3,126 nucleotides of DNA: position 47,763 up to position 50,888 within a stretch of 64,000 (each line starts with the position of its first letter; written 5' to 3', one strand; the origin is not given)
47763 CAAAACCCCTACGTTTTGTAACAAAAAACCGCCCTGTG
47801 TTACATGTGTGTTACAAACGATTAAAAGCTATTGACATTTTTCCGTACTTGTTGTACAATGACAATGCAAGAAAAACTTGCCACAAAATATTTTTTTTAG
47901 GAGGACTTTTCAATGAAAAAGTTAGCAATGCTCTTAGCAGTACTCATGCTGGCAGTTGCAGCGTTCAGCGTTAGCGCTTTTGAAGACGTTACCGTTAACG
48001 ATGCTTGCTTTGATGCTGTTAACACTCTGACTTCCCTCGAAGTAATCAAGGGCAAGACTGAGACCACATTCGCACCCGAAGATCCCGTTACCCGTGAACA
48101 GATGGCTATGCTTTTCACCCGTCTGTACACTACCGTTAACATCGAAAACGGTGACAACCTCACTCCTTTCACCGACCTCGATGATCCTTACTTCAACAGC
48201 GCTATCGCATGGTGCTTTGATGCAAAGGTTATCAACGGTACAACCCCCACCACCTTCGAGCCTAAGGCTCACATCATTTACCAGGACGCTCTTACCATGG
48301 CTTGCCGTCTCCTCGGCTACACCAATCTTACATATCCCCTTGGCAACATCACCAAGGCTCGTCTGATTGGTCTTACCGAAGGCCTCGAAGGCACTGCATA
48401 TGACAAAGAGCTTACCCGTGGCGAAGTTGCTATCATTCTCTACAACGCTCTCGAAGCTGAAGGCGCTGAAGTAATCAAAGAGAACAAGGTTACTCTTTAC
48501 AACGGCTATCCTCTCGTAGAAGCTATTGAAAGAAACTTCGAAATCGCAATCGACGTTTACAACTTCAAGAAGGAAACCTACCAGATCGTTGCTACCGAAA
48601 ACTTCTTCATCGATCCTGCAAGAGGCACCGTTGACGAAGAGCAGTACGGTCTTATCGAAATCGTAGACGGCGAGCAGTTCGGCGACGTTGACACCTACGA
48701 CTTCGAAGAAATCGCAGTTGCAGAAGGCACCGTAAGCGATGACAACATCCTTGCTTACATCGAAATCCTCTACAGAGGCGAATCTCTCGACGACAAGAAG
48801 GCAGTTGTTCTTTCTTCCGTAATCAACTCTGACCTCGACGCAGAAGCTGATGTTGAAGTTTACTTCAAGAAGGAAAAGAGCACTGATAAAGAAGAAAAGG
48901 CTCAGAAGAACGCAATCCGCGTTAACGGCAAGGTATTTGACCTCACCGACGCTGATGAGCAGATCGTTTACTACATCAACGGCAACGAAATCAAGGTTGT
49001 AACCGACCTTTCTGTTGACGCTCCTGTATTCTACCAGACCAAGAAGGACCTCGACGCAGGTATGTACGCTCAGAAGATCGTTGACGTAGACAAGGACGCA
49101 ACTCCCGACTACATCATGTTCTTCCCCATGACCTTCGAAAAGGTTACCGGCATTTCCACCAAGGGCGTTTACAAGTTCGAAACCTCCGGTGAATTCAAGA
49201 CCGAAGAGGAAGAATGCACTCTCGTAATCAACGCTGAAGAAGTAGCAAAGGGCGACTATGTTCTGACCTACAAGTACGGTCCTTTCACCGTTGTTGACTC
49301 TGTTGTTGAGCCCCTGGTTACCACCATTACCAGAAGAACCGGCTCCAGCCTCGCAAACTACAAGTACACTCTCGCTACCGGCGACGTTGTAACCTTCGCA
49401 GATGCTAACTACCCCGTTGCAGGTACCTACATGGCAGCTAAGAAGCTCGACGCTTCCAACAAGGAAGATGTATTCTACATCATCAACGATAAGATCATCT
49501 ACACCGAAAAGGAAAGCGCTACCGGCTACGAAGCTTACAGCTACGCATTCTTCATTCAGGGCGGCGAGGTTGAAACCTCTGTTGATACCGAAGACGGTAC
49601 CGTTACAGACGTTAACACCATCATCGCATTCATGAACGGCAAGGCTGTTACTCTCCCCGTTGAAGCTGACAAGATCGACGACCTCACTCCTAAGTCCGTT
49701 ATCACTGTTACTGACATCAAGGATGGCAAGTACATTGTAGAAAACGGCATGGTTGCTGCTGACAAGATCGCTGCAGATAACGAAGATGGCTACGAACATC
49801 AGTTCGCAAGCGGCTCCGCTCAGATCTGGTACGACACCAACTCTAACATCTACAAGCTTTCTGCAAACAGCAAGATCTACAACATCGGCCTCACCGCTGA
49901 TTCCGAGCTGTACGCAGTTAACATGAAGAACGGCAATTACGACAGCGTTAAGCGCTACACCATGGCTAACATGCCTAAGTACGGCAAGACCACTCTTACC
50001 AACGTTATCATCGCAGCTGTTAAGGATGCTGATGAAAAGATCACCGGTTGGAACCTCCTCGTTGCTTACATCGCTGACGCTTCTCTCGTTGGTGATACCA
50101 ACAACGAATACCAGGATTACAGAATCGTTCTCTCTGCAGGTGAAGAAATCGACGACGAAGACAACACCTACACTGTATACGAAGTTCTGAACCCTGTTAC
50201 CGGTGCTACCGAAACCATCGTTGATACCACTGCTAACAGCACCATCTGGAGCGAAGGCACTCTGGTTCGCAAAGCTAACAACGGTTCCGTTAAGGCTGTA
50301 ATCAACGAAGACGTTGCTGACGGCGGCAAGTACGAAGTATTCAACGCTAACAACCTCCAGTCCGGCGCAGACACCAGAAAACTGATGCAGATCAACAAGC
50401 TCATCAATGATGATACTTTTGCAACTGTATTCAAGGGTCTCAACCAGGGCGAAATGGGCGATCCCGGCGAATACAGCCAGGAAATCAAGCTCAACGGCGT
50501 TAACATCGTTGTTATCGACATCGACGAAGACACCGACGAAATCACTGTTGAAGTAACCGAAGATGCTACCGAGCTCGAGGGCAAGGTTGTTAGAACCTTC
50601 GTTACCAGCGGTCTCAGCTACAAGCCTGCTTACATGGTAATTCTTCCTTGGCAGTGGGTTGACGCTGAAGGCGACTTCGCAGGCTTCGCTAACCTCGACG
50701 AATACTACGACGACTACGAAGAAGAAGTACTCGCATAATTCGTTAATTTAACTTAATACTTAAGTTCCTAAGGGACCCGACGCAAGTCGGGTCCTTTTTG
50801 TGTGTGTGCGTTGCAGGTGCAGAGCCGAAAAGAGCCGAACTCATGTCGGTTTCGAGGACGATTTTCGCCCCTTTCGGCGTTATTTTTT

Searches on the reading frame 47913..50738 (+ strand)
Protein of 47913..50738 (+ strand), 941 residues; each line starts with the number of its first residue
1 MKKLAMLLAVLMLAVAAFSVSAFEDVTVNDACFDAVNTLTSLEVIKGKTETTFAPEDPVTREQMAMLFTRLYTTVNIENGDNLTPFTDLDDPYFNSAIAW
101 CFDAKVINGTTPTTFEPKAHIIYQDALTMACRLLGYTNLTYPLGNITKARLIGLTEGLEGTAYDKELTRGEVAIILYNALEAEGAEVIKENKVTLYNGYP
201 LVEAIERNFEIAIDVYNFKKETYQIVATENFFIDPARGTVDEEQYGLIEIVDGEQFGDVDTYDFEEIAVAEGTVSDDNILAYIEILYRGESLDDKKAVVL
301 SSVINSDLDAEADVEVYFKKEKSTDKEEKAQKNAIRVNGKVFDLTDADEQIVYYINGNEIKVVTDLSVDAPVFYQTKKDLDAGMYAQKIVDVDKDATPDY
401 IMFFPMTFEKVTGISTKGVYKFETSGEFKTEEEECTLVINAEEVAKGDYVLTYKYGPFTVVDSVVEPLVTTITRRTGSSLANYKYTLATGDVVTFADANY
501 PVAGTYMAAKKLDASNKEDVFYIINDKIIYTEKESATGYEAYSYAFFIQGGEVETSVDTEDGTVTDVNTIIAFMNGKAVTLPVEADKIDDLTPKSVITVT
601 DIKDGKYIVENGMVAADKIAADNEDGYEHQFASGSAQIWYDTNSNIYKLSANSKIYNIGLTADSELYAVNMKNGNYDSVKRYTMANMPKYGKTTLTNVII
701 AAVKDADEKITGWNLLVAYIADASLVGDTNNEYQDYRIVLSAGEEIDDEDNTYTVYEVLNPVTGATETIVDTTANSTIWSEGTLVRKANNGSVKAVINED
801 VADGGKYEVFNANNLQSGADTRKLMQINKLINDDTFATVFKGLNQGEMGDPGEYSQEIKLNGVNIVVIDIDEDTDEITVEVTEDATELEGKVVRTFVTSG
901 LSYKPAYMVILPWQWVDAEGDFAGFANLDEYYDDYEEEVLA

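Call 72: search_protein_families(library=pfam, proteins=[window:47913-50738:+], max_evalue=0.00001)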
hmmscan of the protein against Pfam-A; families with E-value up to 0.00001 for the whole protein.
window:47913-50738:+ (941 aa): 1 family
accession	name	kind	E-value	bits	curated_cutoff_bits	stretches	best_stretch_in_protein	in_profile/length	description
PF00395.25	SLH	-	2.2e-16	60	20.8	1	23-65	2-44/44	S-layer homology domain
